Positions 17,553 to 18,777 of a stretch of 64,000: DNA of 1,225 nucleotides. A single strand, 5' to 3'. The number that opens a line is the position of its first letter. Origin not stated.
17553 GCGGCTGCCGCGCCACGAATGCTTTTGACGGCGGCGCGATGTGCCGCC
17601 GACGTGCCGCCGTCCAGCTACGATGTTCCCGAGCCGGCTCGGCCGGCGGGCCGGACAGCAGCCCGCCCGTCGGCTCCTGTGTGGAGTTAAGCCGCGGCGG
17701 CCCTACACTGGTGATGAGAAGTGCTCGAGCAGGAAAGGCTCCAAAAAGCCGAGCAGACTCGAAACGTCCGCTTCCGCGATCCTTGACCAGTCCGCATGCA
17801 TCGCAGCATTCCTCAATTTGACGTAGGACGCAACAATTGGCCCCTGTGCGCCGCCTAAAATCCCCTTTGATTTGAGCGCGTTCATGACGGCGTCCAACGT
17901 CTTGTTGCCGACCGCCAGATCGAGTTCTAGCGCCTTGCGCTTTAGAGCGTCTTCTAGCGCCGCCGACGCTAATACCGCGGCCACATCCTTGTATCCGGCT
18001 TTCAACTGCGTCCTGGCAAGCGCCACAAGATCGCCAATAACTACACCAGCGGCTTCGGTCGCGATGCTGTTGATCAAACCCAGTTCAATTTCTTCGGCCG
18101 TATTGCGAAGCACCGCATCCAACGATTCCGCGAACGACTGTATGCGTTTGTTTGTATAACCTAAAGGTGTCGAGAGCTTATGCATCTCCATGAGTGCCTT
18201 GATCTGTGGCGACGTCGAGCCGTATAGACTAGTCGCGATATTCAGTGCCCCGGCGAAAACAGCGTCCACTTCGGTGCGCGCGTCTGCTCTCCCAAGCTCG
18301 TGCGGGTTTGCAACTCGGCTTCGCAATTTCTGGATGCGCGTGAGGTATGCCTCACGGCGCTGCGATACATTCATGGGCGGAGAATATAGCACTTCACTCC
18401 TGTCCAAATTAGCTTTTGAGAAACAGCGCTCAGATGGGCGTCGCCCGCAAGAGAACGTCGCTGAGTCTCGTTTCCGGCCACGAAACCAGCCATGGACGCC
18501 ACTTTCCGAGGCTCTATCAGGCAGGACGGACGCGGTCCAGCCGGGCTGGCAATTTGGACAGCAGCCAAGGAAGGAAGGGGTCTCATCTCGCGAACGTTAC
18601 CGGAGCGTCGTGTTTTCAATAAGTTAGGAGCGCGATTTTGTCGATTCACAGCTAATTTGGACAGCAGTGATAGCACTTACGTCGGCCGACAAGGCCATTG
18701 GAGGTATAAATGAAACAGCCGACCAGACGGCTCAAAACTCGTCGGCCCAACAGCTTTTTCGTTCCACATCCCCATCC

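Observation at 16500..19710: Small lower-GC accessory islet adjacent to pdxH with two type II TA pairs and a HEPN-like protein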

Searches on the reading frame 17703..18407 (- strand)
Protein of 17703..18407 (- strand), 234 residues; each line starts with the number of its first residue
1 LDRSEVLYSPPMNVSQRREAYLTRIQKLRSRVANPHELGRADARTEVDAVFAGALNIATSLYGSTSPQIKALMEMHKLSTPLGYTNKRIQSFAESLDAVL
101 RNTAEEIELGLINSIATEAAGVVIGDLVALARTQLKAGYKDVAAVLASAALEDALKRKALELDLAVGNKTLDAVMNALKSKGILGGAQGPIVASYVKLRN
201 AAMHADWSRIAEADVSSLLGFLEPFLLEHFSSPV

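Call 5: search_protein_families(library=pfam, proteins=[window:17703-18407:-], max_evalue=0.01)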
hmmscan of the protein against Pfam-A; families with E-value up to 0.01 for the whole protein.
window:17703-18407:- (234 aa): 1 family
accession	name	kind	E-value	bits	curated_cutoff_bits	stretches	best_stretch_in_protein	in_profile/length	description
PF13643.11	DUF4145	-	0.00093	19.6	23.1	1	135-223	7-88/88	Domain of unknown function (DUF4145)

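Call 9: find_encoding_contigs(protein=window:17703-18407:-, flank=10000, max_places=10)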
Protein window:17703-18407:- (234 aa): no gene with exactly this product is on record in the collection.

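Call 14: search_protein_families(library=padloc, proteins=[window:17703-18407:-], max_evalue=1)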
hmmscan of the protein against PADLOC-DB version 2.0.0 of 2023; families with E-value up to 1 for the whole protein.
window:17703-18407:- (234 aa): 0 families

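Call 15: search_protein_families(library=ncbifam, proteins=[window:17703-18407:-], max_evalue=0.1)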
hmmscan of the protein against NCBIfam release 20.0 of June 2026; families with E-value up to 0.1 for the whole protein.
window:17703-18407:- (234 aa): 0 families

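Call 32: find_homologous_proteins(query=window:17703-18407:-, max_evalue=0.001)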
Query window:17703-18407:- (234 aa): 892 proteins with E <= 0.001 among 4254 candidates; the best 120 are listed.
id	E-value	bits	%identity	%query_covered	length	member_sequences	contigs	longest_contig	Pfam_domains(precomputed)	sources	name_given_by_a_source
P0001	1.8e-133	461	100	95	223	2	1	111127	-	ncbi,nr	ncbi:MAG TPA: hypothetical protein VNA69_05080 [Thermoanaerobaculia bacterium]|nr:hypothetical prote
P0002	4.7e-92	326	72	94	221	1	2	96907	-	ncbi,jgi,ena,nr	ncbi:MAG TPA: DUF4145 domain-containing protein [Thermoanaerobaculia bacterium]|jgi:hypothetical pro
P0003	3.5e-85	303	67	94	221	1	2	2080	-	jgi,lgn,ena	-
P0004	6.2e-84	299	67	94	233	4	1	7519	-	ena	-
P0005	4.9e-83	296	67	94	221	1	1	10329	-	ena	-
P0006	7.0e-83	296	67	94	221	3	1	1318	-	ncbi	-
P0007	3.4e-82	294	66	94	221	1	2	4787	PF13643.12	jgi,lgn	-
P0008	6.3e-74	267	63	94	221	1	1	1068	PF13643.12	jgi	-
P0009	2.6e-71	258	62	94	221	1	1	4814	-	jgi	jgi:hypothetical protein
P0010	1.8e-69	252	69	78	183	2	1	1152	PF13643.12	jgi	jgi:hypothetical protein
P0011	1.0e-66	243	62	89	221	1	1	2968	PF13643.12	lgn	-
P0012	6.6e-66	240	60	89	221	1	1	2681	-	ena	-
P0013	1.2e-65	240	61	89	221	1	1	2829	PF13643.12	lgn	-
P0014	2.0e-65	239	58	90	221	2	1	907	-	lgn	-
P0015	2.1e-65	239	56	94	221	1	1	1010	-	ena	-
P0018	5.9e-64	234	55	94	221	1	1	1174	PF13643.12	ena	-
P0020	1.8e-63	232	56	94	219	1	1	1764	PF13643.12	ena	-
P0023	3.2e-63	232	55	94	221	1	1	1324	PF13643.12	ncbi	-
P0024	3.0e-62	229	55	92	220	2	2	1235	PF13643.12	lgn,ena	-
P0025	3.1e-62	228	56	94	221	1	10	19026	-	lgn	-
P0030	1.7e-61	226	65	76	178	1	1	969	PF13643.12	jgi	jgi:hypothetical protein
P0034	4.3e-61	225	62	83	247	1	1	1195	PF13643.12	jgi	jgi:hypothetical protein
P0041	3.4e-59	219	57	90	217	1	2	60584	-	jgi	jgi:hypothetical protein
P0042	9.0e-59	217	54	94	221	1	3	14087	PF13643.12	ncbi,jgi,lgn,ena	-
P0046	2.4e-57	213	50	91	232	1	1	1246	PF13643.12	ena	-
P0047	2.5e-57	212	50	94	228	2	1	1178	PF13643.12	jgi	jgi:hypothetical protein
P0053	4.4e-55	205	53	93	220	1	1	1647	PF13643.12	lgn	-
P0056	1.2e-53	200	51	90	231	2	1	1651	PF13643.12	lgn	-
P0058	1.8e-53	200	57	81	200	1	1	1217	PF13643.12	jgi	-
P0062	5.6e-53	198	55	91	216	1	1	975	PF13643.12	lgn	-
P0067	1.4e-50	190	73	56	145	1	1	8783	PF13643.12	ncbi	-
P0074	1.0e-49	188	53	84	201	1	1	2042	PF13643.12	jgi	jgi:hypothetical protein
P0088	1.1e-42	165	48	81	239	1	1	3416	PF13643.12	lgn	-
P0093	9.5e-38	149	45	81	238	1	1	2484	PF13643.12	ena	-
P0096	1.2e-36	145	41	91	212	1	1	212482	PF13643.12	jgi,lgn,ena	-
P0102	9.8e-36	142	43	85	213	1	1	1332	PF13643.12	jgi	jgi:hypothetical protein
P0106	1.9e-35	141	44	78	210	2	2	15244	PF13643.12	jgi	jgi:uncharacterized protein YutE (UPF0331/DUF86 family)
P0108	2.8e-35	140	45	81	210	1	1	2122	PF13643.12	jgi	jgi:hypothetical protein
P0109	3.3e-35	140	46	77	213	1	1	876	PF13643.12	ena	-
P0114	5.3e-35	140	45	76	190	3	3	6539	PF13643.12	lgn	-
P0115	1.1e-34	139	43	79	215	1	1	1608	PF13643.12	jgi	jgi:hypothetical protein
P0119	2.7e-34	137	44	79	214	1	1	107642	PF13643.12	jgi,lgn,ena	-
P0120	3.0e-34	137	42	80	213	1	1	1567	PF13643.12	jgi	jgi:hypothetical protein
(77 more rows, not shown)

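Call 33: find_encoding_contigs(protein=P0001, flank=6000, max_places=4)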
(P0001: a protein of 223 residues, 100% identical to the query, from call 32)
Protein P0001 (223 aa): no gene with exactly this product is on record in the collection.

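Call 34: find_encoding_contigs(protein=P0002, flank=6000, max_places=4)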
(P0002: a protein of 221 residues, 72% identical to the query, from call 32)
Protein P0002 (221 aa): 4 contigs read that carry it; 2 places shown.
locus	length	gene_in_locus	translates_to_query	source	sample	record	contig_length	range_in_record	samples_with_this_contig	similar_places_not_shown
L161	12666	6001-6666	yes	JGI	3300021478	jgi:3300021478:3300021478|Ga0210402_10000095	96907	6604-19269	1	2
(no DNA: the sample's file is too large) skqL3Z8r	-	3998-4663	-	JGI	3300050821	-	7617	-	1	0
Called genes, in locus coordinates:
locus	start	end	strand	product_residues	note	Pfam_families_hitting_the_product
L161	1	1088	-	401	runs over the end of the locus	PF00083:Sugar_tr, PF06779:MFS_4, PF07690:MFS_1, PF12832:MFS_1_like, PF13347:MFS_2 (faint), PF07690:MFS_1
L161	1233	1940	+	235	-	PF00702:Hydrolase, PF12710:HAD, PF13419:HAD_2, PF13242:Hydrolase_like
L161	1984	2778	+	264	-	PF02517:Rce1-like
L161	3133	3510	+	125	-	PF00072:Response_reg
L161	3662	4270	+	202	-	-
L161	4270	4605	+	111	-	PF04505:CD225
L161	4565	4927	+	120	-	PF10825:DUF2752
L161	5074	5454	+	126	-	-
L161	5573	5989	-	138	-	-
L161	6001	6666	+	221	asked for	-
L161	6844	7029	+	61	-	-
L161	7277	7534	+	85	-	PF01402:RHH_1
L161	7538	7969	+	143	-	PF01850:PIN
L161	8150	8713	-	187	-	-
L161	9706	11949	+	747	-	PF20706:GT4-conflict, PF00534:Glycos_transf_1, PF13692:Glyco_trans_1_4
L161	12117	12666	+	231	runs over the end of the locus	PF07386:DUF1499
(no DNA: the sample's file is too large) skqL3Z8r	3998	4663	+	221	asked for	-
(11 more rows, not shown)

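Call 35: find_encoding_contigs(protein=P0041, flank=4000, max_places=3)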
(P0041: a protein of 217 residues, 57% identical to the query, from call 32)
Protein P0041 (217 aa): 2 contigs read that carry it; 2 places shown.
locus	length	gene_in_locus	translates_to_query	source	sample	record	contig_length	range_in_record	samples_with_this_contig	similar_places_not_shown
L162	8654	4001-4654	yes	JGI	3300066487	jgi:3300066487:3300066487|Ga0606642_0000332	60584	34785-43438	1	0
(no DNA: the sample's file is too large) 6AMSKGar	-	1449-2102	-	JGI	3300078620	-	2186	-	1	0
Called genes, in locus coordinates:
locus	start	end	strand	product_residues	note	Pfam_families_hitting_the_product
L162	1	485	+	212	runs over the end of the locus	-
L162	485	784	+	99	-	-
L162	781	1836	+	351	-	-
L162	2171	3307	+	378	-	PF10137:CAP12-PCTIR_TIR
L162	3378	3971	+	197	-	PF13643:DUF4145 (weak)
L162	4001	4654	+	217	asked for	-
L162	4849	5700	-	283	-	-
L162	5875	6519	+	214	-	-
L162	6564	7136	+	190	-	-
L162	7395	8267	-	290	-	PF01261:AP_endonuc_2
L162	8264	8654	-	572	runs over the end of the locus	PF00732:GMC_oxred_N, PF13450:NAD_binding_8 (faint), PF05199:GMC_oxred_C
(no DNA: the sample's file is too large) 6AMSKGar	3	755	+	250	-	?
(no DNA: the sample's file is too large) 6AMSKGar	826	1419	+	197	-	PF13643:DUF4145 (weak)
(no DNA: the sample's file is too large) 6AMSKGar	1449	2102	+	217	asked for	-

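Call 36: find_encoding_contigs(protein=P0025, flank=4000, max_places=4)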
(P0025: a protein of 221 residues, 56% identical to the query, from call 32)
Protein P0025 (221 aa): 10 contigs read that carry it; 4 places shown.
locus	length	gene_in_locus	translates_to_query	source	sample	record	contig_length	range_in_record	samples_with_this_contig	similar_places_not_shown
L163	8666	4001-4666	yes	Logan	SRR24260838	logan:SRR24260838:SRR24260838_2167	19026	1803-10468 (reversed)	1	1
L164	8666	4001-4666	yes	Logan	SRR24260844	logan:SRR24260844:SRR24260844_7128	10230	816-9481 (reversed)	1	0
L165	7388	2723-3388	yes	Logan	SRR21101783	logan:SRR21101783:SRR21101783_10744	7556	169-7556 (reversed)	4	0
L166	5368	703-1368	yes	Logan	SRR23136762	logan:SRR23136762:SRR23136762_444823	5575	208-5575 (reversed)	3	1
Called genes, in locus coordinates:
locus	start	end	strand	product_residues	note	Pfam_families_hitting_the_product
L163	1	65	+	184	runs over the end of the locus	-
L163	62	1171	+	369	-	-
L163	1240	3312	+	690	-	PF00580:UvrD-helicase, PF13245:AAA_19 (weak), PF13538:UvrD_C_2 (faint), PF13361:UvrD_C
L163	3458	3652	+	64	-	-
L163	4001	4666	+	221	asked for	-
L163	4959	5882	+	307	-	PF01972:SDH_protease, PF25145:NfeD1b_N (weak)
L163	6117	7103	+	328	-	-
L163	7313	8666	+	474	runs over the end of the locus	-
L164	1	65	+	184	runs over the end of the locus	-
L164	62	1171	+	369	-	-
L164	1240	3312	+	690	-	PF00580:UvrD-helicase, PF13245:AAA_19 (weak), PF13538:UvrD_C_2 (faint), PF13361:UvrD_C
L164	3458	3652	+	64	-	-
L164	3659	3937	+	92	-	-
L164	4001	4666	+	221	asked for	-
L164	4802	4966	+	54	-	-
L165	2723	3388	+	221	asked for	-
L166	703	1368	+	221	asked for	-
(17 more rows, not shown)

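Call 38: search_protein_families(library=pfam, proteins=[L162:2171-3307:+, L162:3378-3971:+, L162:4001-4654:+, L161:5573-5989:-], max_evalue=0.01)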
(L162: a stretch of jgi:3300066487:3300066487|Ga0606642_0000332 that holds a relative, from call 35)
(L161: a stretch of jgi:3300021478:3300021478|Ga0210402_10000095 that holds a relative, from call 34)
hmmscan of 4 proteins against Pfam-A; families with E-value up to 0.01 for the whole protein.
L162:2171-3307:+ (378 aa): 1 family
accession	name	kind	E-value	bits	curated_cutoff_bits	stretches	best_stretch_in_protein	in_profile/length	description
PF10137.14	CAP12-PCTIR_TIR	-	4.4e-16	59.4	24.7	1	230-346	1-118/119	CAP12/Pycsar effector protein, TIR domain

L162:3378-3971:+ (197 aa): 1 family
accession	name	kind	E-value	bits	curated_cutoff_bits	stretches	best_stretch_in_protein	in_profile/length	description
PF13643.11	DUF4145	-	9.1e-06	26.1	23.1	1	99-180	7-85/88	Domain of unknown function (DUF4145)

L162:4001-4654:+ (217 aa): 1 family
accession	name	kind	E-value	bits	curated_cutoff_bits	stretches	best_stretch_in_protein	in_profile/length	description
PF13643.11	DUF4145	-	0.00053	20.4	23.1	1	128-209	13-88/88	Domain of unknown function (DUF4145)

L161:5573-5989:- (138 aa): 0 families

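Call 50: search_solved_structures(query=A3, max_evalue=1, show_alignments=2)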
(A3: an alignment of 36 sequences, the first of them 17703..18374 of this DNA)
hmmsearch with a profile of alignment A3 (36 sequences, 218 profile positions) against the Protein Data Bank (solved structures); distinct sequences matched with E-value up to 1: 5.
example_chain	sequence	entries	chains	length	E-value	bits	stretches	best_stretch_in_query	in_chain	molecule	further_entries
6aoz_B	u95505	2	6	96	0.065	16.2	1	38-96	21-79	CASP8-associated protein 2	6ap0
6ano_B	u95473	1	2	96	0.078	15.9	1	39-96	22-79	CASP8-associated protein 2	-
3lhk_A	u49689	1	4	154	0.22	14.5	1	23-73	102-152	putative DNA binding protein MJ0014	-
2obh_A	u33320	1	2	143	0.29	14.1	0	91-163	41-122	Centrin-2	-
28js_K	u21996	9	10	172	0.4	13.6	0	90-163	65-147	Centrin-2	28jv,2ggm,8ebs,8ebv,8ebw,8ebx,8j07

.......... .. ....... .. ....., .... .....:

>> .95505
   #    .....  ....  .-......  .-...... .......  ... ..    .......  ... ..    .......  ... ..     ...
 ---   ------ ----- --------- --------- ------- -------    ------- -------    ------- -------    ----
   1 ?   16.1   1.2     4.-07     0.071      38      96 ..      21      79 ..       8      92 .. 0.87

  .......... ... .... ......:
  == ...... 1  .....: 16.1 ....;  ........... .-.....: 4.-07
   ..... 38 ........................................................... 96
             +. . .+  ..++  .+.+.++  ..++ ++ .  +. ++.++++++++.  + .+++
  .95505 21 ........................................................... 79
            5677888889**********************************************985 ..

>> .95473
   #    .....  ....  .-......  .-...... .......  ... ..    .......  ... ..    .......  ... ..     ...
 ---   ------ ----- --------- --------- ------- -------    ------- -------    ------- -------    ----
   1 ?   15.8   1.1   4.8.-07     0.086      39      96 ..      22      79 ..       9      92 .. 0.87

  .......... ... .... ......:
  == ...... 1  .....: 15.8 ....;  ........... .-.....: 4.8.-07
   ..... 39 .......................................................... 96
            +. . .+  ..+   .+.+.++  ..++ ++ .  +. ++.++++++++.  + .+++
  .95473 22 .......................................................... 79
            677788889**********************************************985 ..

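Call 62: predict_structure(alignment_id=A3)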
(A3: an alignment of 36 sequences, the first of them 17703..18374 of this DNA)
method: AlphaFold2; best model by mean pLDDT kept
length: 223 residues; sequences in the alignment: 36
mean_pLDDT: 88.3   pTM: 0.62
mean pLDDT of the five models: 88.3, 88.0, 86.6, 85.4, 85.0
residues with pLDDT >= 90: 136; 70-90: 66; 50-70: 20; < 50: 1
segments of 3 or more residues with pLDDT < 50: none
pLDDT, mean of each block of 10 residues (from residue 1): 76 95 75 88 91 87 87 78 94 89 66 90 98 97 93 90 94 89 95 96 97 90 50
secondary structure, 60 per line:
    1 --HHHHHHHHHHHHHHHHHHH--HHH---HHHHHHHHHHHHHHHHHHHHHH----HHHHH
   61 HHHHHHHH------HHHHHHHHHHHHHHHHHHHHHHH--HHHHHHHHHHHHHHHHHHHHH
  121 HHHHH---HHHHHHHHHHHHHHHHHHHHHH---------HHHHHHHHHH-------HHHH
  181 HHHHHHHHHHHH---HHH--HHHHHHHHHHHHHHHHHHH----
elements in order: H3-21 H30-51 H56-68 H75-97 H100-125 H129-150 H160-169 H177-192 H201-219

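Call 66: fold_search(model_id=the predicted structure, library=pdb)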
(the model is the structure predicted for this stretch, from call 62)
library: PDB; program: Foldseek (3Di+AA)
matches with E <= 10: 242; with E <= 0.001: 0
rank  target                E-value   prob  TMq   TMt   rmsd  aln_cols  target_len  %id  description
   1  6ff6                  1.4e-01  0.84  0.31  0.31  14.3       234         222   13  Crystal structure of novel repeat protein BRIC1 (released 2018-09-05)
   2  4nqf_A                4.1e-01  0.98  0.36  0.51   5.5       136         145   12  Crystal structure of HEPN domain protein (released 2014-03-26)
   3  2hsb                  4.3e-01  1.00  0.44  0.73   2.5       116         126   16  Crystal structure of a hepn domain containing protein (af_0298) from archaeoglobus fulgidus at 1.95 A resolution (released 2006-08-15)
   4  6z0c_A                5.4e-01  0.28  0.20  0.23  24.9       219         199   11  Structure of in silico modelled artificial Maquette-3 protein (released 2021-03-17)
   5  1o3u                  5.9e-01  1.00  0.38  0.66   5.0       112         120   14  Crystal structure of an hepn domain protein (tm0613) from thermotoga maritima at 1.75 A resolution (released 2003-04-22)
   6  2q00_A                7.0e-01  1.00  0.39  0.67   3.0       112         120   17  Crystal structure of the P95883_SULSO protein from Sulfolobus solfataricus. NESG target SsR10. (released 2007-05-29)
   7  4nqf_B                8.1e-01  0.96  0.36  0.49   5.2       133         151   13  Crystal structure of HEPN domain protein (released 2014-03-26)
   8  9k8b                  8.4e-01  0.25  0.27  0.27  16.6       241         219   14  Cryo-EM structure of monomer of designed zinc-induced tetrahedron Cage-t32-Zn1-HEHE-34 (released 2025-10-29)
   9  6z0c_C                9.2e-01  0.20  0.20  0.23  24.9       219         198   11  Structure of in silico modelled artificial Maquette-3 protein (released 2021-03-17)
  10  5i4e                  1.0e+00  0.09  0.15  0.05  23.1       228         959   15  Crystal Structure of Human Nonmuscle Myosin 2C motor domain (released 2017-09-13)
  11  7p5m_A                1.0e+00  0.06  0.13  0.08  30.0       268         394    9  Cryo-EM structure of human TTYH2 in lipid nanodiscs (released 2021-08-11)
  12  8k83_B                1.2e+00  0.14  0.18  0.21  17.6       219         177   20  De novo design protein -N2 (released 2024-07-31)
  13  1tr2_B                1.2e+00  0.33  0.29  0.10  12.7       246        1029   11  Crystal structure of human full-length vinculin (residues 1-1066) (released 2005-11-15)
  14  8f7n                  1.2e+00  0.12  0.21  0.15  22.9       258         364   16  Crystal structure of chemoreceptor McpZ ligand sensing domain (released 2023-07-05)
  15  3c18_A                1.3e+00  0.90  0.32  0.25   7.4       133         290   13  Crystal structure of nucleotidyltransferase-like protein (ZP_00538802.1) from Exiguobacterium sibiricum 255-15 at 1.90 (released 2008-02-12)
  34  1ufb_A                2.2e+00  0.96  0.41  0.67   3.5       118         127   14  Crystal structure of TT1696 from Thermus thermophilus HB8 (released 2003-11-28)
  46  7ae8_D                2.9e+00  0.80  0.38  0.53   4.0       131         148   14  Crystal structure of HEPN(R102A) toxin (released 2020-12-30)
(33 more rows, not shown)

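Call 82: find_related_loci(query=A3, collection=viral_contigs, flank=4000)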
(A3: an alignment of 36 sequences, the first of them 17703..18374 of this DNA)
Query A3 (223 aa) in viral_contigs; peptide patterns used: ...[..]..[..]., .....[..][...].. (x = any residue, [..] = any of these).
272 stretches matched a pattern; 2 encode a relative of the query (tblastn E <= 1e-3); 2 distinct loci.
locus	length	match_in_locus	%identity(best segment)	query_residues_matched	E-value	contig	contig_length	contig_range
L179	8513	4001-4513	40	43-220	4e-32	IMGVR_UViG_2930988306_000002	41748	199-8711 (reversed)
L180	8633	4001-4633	33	16-219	1e-24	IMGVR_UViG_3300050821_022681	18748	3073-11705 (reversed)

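Call 93: search_protein_families(library=phrogs, proteins=[window:17703-18374:-], max_evalue=0.001)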
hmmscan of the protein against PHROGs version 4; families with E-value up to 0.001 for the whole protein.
window:17703-18374:- (223 aa): 0 families

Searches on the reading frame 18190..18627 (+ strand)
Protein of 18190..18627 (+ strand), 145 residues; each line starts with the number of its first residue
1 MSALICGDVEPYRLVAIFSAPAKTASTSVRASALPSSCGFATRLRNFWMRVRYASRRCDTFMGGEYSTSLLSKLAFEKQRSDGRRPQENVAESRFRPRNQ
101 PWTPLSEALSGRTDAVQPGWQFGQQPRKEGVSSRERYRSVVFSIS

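Call 13: search_protein_families(library=pfam, proteins=[window:18190-18627:+], max_evalue=5)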
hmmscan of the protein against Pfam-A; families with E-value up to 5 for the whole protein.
window:18190-18627:+ (145 aa): 1 family
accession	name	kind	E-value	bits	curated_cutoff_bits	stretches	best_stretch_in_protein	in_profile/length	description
PF06134.17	RhaA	-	0.19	11.2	22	1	43-76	152-185/417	L-rhamnose isomerase (RhaA)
